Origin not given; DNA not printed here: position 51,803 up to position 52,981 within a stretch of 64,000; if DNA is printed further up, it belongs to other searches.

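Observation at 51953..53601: cobS followed (10-nt overlap) by a xylose-isomerase-like TIM-barrel protein: candidate CbiR-type cobamide remodelling enzyme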

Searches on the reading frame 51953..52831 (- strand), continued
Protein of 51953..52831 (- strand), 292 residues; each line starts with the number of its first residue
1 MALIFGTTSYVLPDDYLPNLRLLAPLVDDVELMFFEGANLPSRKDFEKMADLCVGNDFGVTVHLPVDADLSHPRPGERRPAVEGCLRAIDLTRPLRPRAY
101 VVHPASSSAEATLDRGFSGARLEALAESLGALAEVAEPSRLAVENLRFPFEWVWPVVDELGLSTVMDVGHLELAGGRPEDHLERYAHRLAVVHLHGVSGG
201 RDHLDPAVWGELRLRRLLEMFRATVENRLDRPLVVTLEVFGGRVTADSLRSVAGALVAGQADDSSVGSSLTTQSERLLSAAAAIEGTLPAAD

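Call 23: find_encoding_contigs(protein=P0003, flank=10000, max_places=2)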
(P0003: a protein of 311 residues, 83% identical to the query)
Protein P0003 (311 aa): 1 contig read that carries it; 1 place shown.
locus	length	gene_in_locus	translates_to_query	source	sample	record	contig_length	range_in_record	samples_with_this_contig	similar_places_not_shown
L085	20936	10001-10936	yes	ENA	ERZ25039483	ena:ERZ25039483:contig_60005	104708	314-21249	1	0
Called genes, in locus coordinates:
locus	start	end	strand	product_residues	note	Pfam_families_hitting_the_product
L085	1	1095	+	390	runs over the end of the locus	PF11760:CbiG_N, PF01890:CbiG_C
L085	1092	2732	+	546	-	PF00590:TP_methylase, PF02571:CbiJ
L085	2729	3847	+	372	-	-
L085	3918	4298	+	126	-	PF01230:HIT, PF11969:DcpS_C (weak)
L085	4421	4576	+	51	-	PF11752:DUF3309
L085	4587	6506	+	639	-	PF00128:Alpha-amylase, PF11941:DUF3459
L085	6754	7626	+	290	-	PF23441:SDR, PF00106:adh_short, PF08659:KR, PF13561:adh_short_C2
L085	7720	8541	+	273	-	PF04402:SIMPL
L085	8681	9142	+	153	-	PF09990:DUF2231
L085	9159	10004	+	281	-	PF02654:CobS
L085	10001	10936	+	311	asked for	PF01261:AP_endonuc_2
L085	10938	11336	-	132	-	PF02566:OsmC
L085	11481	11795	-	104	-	-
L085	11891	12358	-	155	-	PF01740:STAS, PF13466:STAS_2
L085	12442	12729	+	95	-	PF00436:SSB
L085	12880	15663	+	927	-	PF24883:NPHP3_N (weak), PF00515:TPR_1 (faint), PF07719:TPR_2 (faint), PF12895:ANAPC3 (faint), PF13424:TPR_12, PF17874:TPR_MalT, PF13424:TPR_12 (weak), PF00196:GerE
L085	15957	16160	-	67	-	-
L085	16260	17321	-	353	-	PF10646:Germane, PF10648:Gmad2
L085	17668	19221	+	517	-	PF12831:FAD_oxidored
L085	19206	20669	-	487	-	PF00672:HAMP, PF00512:HisKA, PF02518:HATPase_c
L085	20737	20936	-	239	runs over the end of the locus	PF00072:Response_reg, PF00486:Trans_reg_C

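Call 28: search_solved_structures(query=A1, max_evalue=1, show_alignments=3)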
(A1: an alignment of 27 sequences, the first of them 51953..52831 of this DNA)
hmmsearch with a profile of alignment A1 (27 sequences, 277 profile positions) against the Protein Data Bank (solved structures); distinct sequences matched with E-value up to 1: 16.
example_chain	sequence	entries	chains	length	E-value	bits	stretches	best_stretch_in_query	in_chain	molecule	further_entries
3wqo_A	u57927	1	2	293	2.2e-09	40.2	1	11-267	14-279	Uncharacterized protein MJ1311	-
8xix_A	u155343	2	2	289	3.8e-05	26.3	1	52-208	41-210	D-tagatose 3-epimerase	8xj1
8xiv_A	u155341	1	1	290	3.8e-05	26.2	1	52-208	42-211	D-tagatose 3-epimerase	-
5zhz_A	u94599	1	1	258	0.00015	24.3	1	72-214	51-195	Probable endonuclease 4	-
4kw2_A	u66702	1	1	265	0.018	17.5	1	176-215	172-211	Uncharacterized protein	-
3lmz_A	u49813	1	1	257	0.042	16.3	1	175-213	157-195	Putative sugar isomerase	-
4k1g_A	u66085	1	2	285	0.045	16.2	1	56-193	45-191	Endonuclease 4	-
2nq9_A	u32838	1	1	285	0.069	15.6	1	56-193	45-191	Endonuclease 4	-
1qtw_A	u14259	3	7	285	0.07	15.5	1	56-193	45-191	ENDONUCLEASE IV | Endonuclease 4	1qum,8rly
2nqh_A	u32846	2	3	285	0.07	15.5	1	56-193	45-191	Endonuclease 4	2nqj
2zvr_A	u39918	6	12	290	0.12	14.8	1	84-208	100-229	Uncharacterized protein TM_0416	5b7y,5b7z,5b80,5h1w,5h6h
8edd_A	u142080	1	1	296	0.22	13.9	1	74-209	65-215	Probable endonuclease 4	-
8axy_A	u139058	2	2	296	0.23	13.9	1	74-209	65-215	Probable endonuclease 4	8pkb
3aam_A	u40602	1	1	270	0.41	13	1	158-248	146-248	Endonuclease IV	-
6n98_A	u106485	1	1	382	0.52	12.7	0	84-152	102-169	Xylose isomerase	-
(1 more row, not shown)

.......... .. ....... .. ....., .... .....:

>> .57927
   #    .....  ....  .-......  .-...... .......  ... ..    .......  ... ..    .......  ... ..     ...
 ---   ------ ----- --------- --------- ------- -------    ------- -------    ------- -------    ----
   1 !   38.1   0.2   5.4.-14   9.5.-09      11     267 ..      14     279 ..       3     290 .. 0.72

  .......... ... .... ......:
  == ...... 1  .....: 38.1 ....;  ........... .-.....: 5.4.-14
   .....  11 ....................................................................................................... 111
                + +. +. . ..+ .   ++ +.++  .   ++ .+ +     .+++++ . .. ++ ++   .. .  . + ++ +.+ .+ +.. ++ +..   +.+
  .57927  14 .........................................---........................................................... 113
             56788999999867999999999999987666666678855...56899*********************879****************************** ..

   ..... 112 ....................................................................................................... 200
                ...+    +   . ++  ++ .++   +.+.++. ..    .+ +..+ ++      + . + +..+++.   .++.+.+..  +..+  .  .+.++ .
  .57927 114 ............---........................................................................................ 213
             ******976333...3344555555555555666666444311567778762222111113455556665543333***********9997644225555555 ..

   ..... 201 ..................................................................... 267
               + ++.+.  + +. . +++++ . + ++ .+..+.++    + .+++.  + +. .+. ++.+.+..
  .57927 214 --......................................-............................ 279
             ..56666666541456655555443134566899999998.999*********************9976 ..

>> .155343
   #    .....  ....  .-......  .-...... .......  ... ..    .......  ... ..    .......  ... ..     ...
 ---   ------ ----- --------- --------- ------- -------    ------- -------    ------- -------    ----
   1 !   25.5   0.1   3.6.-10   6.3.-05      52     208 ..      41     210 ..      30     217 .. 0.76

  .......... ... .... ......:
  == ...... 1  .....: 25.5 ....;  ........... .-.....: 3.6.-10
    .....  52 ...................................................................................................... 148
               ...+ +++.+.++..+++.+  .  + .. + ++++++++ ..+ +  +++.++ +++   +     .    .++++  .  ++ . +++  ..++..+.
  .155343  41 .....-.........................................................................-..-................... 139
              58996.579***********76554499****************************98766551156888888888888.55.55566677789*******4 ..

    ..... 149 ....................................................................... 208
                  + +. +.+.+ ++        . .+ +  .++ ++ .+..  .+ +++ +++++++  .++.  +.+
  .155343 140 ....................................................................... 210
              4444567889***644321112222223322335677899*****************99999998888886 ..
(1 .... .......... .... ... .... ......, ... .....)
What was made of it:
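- Closest known: MJ1311 of Methanocaldococcus jannaschii. Same: Closest solved structure by sequence profile (E 2e-9, aligned over nearly the full length; call 28).
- Tried and rejected: With the family profile, the best hit is the uncharacterised MJ1311 at E 2e-9 (call 28).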

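Call 39: predict_structure(alignment_id=A1)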
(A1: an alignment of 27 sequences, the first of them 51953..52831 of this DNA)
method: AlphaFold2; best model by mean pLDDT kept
length: 292 residues; sequences in the alignment: 27
mean_pLDDT: 90.4   pTM: 0.91
mean pLDDT of the five models: 90.4, 89.6, 88.8, 86.8, 85.8
residues with pLDDT >= 90: 221; 70-90: 51; 50-70: 14; < 50: 6
segments of 3 or more residues with pLDDT < 50: 109-113
pLDDT, mean of each block of 10 residues (from residue 1): 90 87 94 81 93 93 93 93 95 95 73 65 96 96 91 95 96 93 95 96 96 95 83 94 96 91 75 94 93 60
secondary structure, 60 per line:
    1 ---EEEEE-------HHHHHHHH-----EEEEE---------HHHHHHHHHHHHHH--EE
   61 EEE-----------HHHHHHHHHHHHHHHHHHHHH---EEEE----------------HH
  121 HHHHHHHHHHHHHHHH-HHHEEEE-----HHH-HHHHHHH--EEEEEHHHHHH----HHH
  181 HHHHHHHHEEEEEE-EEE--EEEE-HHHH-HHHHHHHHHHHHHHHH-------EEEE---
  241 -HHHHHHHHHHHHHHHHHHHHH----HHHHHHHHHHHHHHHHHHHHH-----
elements in order: E4-8 H16-23 E29-33 H43-56 E59-63 H75-95 E99-102 H119-136 E141-144 H154-160 E163-167 H168-173 H178-188 E189-194 E196-198 E201-204 H206-209 H211-226 E234-237 H242-262 H267-287
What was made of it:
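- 51953..52831 (-): cbiR: 292-aa cobamide-remodelling phosphodiesterase homologue. It is a xylose-isomerase-like TIM barrel with a ~40-aa C-terminal helical extension. An alternative TTG start lies at 52825. AF2 model pLDDT 90.4, pTM 0.91, eight beta/alpha units plus helices 242-262 and 267-287 (call 39).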

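Call 41: fold_search(model_id=the predicted structure, library=pdb)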
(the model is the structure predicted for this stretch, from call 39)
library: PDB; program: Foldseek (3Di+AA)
matches with E <= 10: 1675; with E <= 0.001: 199
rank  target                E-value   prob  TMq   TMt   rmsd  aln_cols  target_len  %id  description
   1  3m0l_C                8.5e-10  1.00  0.63  0.45   7.7       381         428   14  Crystal structure of Pseudomonas stutzeri L-rhamnose isomerase mutant S329F in complex with D-psicose (released 2010-11-10)
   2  3m0h_D                1.1e-09  1.00  0.65  0.47   7.2       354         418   15  Crystal structure of Pseudomonas stutzeri L-rhamnose isomerase mutant S329F in complex with L-rhamnose (released 2010-11-10)
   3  2hcv_A                1.1e-09  1.00  0.66  0.48   7.4       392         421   14  Crystal structure of L-rhamnose isomerase from Pseudomonas stutzeri with metal ion (released 2006-12-19)
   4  3itv_D                1.2e-09  1.00  0.65  0.47   7.2       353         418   15  Crystal structure of Pseudomonas stutzeri L-rhamnose isomerase mutant S329K in complex with D-psicose (released 2010-02-02)
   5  4gji_D                1.5e-09  1.00  0.65  0.47   7.3       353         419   15  Crystal structure of Pseudomonas stutzeri L-rhamnose isomerase mutant H101N in complex with L-rhamnopyranose (released 2012-12-12)
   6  3itt_A                1.6e-09  1.00  0.65  0.48   7.4       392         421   14  Crystal structure of Pseudomonas stutzeri L-rhamnose isomerase mutant S329K in complex with L-rhamnose (released 2010-02-02)
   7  3m0y_C                2.2e-09  1.00  0.66  0.47   7.4       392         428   14  Crystal structure of Pseudomonas stutzeri L-rhamnose isomerase mutant S329A in complex with L-rhamnose (released 2010-11-10)
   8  3m0v_C                2.6e-09  1.00  0.63  0.45   7.8       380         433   14  Crystal structure of Pseudomonas stutzeri L-rhamnose isomerase mutant S329L in complex with L-rhamnose (released 2010-11-10)
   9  3m0x_D                3.3e-09  1.00  0.66  0.47   7.2       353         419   15  Crystal structure of Pseudomonas stutzeri L-rhamnose isomerase mutant S329L in complex with D-psicose (released 2010-11-10)
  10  8xix                  3.9e-09  1.00  0.63  0.64   7.6       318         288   18  KeDt3e within Co (released 2024-12-25)
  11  3itl_D                4.1e-09  1.00  0.65  0.47   7.2       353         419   15  Crystal structure of Pseudomonas stutzeri L-rhamnose isomerase mutant D327N in complex with L-rhamnulose (released 2010-02-02)
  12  8xiv                  5.4e-09  1.00  0.63  0.63   8.4       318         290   19  Production of D-psicose (released 2024-12-25)
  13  2hcv_B                6.4e-09  1.00  0.66  0.48   7.3       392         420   14  Crystal structure of L-rhamnose isomerase from Pseudomonas stutzeri with metal ion (released 2006-12-19)
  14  3vni_B                1.1e-08  1.00  0.65  0.65   7.6       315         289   17  Crystal structures of D-Psicose 3-epimerase from Clostridium cellulolyticum H10 and its complex with ketohexose sugars (released 2012-08-01)
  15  3vnl_A                1.9e-08  1.00  0.64  0.64  10.3       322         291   18  Crystal structures of D-Psicose 3-epimerase with D-tagatose from Clostridium cellulolyticum H10 (released 2012-08-01)
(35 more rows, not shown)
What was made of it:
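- All matches are at 19% identity or less (call 41). The top Foldseek matches are rhamnose isomerase and ketose 3-epimerases (call 41). Fold matches are at 19% identity or less and include UVDE and Endo IV as well (call 41). UVDE and Nfo are among the fold matches (call 41).
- Tried and rejected: Rhamnose isomerase, ketose 3-epimerases, UVDE, UlaE and Nfo all match at 14-19% identity (call 41).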

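Call 45: search_protein_families(library=ncbifam, alignment_id=A1, max_evalue=0.00001)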
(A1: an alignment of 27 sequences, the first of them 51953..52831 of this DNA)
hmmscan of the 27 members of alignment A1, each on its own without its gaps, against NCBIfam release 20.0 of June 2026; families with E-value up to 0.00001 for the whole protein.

A. member 1, window:51953-52831:- (292 aa): 1 family
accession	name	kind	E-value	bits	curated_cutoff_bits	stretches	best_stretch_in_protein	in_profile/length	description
NF041277.1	coba_remo_CbiR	equivalog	8.1e-63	212.2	105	1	4-250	2-245/249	cobamide remodeling phosphodiesterase CbiR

B. families by the number of members that match (of 27 scanned): 1 family
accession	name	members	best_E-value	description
NF041277.1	coba_remo_CbiR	27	2.1e-86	cobamide remodeling phosphodiesterase CbiR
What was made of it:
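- All 27 aligned homologues hit the same model (call 45).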
